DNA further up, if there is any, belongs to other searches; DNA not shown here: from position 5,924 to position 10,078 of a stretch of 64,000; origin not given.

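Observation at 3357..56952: Twelve copies of an unnamed composite palindromic intergenic element (MITE/REP/Correia-like), about one per 5 kb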

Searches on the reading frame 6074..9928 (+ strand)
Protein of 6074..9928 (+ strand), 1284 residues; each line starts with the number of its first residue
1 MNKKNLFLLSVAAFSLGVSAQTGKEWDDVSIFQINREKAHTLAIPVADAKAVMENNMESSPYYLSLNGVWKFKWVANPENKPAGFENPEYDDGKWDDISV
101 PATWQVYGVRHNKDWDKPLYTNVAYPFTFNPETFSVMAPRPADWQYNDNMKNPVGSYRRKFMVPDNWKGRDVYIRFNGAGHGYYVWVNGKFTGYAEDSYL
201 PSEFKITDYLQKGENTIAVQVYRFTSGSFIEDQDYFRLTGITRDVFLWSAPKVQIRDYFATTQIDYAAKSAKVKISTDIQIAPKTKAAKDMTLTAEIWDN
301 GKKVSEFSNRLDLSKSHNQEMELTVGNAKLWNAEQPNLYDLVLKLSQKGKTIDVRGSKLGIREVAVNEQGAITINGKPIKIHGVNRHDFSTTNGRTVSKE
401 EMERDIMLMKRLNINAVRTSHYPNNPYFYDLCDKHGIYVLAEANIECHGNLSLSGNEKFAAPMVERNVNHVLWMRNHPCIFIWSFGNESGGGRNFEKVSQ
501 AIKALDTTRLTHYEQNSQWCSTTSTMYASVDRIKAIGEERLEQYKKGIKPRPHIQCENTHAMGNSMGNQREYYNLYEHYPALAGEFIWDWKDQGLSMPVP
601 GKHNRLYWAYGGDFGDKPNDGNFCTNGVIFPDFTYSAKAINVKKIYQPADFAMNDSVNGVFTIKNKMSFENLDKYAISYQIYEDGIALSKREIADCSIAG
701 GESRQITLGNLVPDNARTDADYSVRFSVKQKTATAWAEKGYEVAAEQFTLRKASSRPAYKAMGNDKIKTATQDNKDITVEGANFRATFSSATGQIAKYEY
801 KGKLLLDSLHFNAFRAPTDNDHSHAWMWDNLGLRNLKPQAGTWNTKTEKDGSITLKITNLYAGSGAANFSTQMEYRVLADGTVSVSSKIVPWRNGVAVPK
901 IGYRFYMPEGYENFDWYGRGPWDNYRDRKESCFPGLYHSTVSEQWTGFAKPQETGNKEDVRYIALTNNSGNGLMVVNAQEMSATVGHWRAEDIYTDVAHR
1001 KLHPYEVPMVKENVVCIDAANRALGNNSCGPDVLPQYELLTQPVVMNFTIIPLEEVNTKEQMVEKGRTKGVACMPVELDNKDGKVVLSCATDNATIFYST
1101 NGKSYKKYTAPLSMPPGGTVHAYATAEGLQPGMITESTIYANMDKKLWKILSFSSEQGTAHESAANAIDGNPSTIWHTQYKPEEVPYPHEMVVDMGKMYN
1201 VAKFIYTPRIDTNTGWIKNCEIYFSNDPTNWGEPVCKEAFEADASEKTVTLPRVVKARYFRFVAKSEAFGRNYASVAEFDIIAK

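Call 38: search_protein_families(library=pfam, proteins=[window:6074-9928:+], max_evalue=0.00001)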
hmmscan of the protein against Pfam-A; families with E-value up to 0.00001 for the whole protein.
window:6074-9928:+ (1284 aa): 9 families
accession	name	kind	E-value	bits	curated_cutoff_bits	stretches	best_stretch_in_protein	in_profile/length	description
PF02836.23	Glyco_hydro_2_C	-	6.6e-83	278.7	21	1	366-648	3-299/302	Glycosyl hydrolases family 2, TIM barrel domain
PF02929.23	Bgal_small_N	-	6.7e-63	213.1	25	1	781-1050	2-248/248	Beta galactosidase small chain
PF02837.24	Glyco_hydro_2_N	-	1.2e-33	116.9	28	1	65-251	3-169/169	Glycosyl hydrolases family 2, sugar binding domain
PF00754.31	F5_F8_type_C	-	2.8e-25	89.3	28.2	1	1154-1279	5-127/127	F5/8 type C domain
PF16353.11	LacZ_4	-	1.6e-21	76.8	27.3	1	661-750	1-86/87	Beta-galactosidase, domain 4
PF00703.27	Glyco_hydro_2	-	2e-17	64.4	23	1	253-362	1-109/109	Glycosyl hydrolases family 2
PF22633.2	F5_F8_type_C_2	-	7.6e-13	49.3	27.8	1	1166-1262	1-91/91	NedA-like, galactose-binding domain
PF22666.2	Glyco_hydro_2_N2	-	3.2e-07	31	27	1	156-222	51-118/167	Glycosyl hydrolase 2 galactose-binding domain-like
PF13290.12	CHB_HEX_C_1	-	1.4e-06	28.6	22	1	1081-1132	8-63/67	Chitobiase/beta-hexosaminidase C-terminal domain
